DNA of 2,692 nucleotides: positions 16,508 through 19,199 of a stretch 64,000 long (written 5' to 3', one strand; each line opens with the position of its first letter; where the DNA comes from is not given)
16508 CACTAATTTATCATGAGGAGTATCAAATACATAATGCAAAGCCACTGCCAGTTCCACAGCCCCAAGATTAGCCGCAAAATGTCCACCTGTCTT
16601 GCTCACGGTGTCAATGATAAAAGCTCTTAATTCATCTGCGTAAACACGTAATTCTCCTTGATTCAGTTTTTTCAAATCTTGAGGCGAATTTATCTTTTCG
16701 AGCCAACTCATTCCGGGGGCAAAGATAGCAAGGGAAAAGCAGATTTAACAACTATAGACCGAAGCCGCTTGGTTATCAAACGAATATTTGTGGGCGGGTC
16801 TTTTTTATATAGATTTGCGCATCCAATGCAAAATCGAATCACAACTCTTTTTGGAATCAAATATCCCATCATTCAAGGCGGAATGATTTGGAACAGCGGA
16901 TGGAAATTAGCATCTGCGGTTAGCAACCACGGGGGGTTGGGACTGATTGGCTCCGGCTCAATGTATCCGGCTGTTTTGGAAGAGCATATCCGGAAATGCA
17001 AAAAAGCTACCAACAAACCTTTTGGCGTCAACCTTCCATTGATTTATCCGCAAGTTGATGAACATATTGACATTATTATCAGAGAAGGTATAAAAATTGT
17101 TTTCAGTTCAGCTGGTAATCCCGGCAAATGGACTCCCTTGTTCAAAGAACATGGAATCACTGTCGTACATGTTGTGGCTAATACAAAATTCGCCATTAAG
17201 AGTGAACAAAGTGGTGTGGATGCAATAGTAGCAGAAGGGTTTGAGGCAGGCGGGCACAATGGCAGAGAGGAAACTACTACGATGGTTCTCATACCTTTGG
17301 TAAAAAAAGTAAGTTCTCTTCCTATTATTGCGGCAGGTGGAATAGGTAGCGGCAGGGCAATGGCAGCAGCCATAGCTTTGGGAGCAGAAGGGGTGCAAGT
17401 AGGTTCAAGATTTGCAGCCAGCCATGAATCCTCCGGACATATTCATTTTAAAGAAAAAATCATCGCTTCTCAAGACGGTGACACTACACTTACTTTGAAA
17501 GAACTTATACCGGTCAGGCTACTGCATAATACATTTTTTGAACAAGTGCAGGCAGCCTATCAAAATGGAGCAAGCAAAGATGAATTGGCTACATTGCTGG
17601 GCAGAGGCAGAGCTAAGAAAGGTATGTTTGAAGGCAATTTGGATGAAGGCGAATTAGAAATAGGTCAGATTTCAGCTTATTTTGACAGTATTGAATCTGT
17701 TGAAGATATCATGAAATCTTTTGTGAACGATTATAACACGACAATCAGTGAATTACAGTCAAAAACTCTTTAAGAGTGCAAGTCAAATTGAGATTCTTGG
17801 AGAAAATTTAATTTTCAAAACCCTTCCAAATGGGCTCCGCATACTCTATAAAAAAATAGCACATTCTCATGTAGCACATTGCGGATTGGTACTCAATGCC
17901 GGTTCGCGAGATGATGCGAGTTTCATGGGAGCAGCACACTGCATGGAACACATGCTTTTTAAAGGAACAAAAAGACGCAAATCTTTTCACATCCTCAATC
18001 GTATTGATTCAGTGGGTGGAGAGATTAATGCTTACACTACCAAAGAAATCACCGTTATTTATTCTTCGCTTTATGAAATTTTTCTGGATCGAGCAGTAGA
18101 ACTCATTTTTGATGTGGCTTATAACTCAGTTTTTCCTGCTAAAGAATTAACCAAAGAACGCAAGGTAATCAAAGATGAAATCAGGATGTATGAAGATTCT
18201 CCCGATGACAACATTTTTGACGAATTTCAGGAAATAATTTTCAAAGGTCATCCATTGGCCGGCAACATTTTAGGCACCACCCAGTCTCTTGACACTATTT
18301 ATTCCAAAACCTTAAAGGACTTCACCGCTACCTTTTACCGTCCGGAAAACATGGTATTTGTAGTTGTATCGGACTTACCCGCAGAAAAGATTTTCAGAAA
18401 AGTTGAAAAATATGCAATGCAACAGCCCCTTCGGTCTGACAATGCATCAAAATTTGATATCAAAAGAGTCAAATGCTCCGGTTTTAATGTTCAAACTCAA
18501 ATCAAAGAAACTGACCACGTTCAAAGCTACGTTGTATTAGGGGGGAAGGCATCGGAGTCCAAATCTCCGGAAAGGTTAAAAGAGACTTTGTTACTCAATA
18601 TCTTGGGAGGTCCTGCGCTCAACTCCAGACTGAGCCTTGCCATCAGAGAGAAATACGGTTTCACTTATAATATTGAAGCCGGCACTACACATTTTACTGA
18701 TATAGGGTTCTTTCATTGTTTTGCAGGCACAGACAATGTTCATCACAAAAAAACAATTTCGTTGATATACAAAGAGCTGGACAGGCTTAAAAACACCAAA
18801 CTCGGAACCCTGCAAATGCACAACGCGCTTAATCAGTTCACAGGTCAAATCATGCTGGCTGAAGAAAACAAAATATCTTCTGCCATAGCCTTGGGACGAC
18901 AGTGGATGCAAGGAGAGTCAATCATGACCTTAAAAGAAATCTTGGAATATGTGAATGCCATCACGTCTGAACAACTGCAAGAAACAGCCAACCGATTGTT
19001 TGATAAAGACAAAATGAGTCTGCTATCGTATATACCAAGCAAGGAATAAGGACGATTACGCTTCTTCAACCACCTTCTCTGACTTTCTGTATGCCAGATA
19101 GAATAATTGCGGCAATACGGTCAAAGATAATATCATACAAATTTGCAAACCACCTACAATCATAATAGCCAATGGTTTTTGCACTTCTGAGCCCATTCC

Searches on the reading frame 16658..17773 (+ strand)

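Call 56: search_protein_families(library=pfam, proteins=[window:16658-17773:+], max_evalue=0.001)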
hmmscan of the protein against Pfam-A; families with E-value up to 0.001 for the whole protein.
window:16658-17773:+ (371 aa): 5 families
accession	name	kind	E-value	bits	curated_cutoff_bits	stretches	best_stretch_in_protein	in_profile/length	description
PF03060.21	NMO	-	1.1e-58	199.7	28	2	134-357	103-330/331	Nitronate monooxygenase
PF00478.31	IMPDH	-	8.7e-11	41.8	25.6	1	212-265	199-252/345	IMP dehydrogenase / GMP reductase domain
PF01070.24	FMN_dh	-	5e-05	22.9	24.9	1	184-255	237-308/350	FMN-dependent dehydrogenase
PF05690.20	ThiG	-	6.5e-05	22.8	23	1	167-257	124-212/247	Thiazole biosynthesis protein ThiG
PF01180.27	DHO_dh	-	0.00023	20.9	27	1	164-252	183-272/291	Dihydroorotate dehydrogenase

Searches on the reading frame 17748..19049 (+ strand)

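Call 56: search_protein_families(library=pfam, proteins=[window:17748-19049:+], max_evalue=0.001)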
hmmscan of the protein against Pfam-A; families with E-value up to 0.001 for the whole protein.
window:17748-19049:+ (433 aa): 2 families
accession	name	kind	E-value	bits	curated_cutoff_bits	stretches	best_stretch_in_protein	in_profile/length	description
PF00675.25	Peptidase_M16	-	5.8e-29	101.4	22.3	1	31-177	1-148/149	Insulinase (Peptidase family M16)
PF05193.26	Peptidase_M16_C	-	3.6e-23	82.8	23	1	188-362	6-179/181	Peptidase M16 inactive domain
